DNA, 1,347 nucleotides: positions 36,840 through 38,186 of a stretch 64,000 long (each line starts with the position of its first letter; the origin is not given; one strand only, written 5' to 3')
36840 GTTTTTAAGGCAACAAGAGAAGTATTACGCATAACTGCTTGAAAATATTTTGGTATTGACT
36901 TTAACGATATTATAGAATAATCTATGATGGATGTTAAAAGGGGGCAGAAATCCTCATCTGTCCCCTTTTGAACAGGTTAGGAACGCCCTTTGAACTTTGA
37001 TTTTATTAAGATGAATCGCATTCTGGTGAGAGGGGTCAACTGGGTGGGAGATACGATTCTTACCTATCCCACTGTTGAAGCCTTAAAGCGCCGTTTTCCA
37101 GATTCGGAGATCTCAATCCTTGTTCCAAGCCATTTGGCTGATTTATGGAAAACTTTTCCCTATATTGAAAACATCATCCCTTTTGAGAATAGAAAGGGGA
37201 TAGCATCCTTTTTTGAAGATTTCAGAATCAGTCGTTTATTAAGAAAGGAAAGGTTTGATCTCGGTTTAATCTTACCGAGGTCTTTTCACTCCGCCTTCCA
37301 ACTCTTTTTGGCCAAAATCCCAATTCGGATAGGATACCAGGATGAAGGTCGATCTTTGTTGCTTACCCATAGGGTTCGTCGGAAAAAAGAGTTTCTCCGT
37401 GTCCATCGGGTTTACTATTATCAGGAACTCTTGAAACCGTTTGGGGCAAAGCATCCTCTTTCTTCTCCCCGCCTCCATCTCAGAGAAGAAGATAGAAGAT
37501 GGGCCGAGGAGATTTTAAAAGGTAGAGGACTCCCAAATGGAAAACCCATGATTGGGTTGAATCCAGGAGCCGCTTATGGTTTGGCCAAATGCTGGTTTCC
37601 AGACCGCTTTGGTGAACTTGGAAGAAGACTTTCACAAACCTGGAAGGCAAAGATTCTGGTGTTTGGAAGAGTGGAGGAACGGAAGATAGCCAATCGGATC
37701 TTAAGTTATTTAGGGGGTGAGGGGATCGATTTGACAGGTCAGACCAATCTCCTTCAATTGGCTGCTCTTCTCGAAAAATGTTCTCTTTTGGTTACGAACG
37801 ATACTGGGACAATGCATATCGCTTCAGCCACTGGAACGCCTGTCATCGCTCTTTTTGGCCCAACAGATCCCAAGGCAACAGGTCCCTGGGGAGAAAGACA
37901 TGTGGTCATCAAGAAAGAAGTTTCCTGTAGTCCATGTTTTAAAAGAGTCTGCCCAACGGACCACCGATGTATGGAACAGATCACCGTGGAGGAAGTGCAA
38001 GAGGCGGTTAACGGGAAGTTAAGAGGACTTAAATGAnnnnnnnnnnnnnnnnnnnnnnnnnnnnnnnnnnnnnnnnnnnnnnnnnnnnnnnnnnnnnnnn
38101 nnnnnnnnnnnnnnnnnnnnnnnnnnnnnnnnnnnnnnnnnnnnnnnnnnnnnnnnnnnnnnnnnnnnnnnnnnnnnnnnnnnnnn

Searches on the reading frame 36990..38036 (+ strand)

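Call 6: search_protein_families(library=pfam, proteins=[window:36990-38036:+], max_evalue=0.001)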
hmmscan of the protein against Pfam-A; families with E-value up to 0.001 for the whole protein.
window:36990-38036:+ (348 aa): 1 family
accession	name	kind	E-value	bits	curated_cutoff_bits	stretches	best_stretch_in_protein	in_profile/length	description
PF01075.23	Glyco_transf_9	-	7.7e-50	169.9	22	1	79-324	3-244/247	Glycosyltransferase family 9 (heptosyltransferase)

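Call 48: search_protein_families(library=ncbifam, proteins=[window:36990-38036:+], max_evalue=1e-10)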
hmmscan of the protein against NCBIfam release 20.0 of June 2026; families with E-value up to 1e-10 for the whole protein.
window:36990-38036:+ (348 aa): 6 families
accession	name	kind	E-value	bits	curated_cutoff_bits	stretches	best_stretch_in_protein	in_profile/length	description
TIGR02195.1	heptsyl_trn_II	equivalog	7.7e-70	235.7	134.6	1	10-341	1-335/339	lipopolysaccharide heptosyltransferase II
NF008162.0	PRK10916.1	equivalog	2.3e-46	158.6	569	1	10-309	2-307/348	ADP-heptose--LPS heptosyltransferase RfaF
TIGR02201.1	heptsyl_trn_III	equivalog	3e-30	105.4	170.2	1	10-309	1-306/344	putative lipopolysaccharide heptosyltransferase III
TIGR02193.1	heptsyl_trn_I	equivalog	8.7e-25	87.6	185.3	1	16-339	7-315/320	lipopolysaccharide heptosyltransferase I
NF007742.0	PRK10422.1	equivalog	1.1e-22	80.3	467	1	7-306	4-305/352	lipopolysaccharide core heptosyltransferase RfaQ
NF008204.0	PRK10964.1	equivalog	2.7e-11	43.2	437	0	200-310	192-300/322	lipopolysaccharide heptosyltransferase RfaC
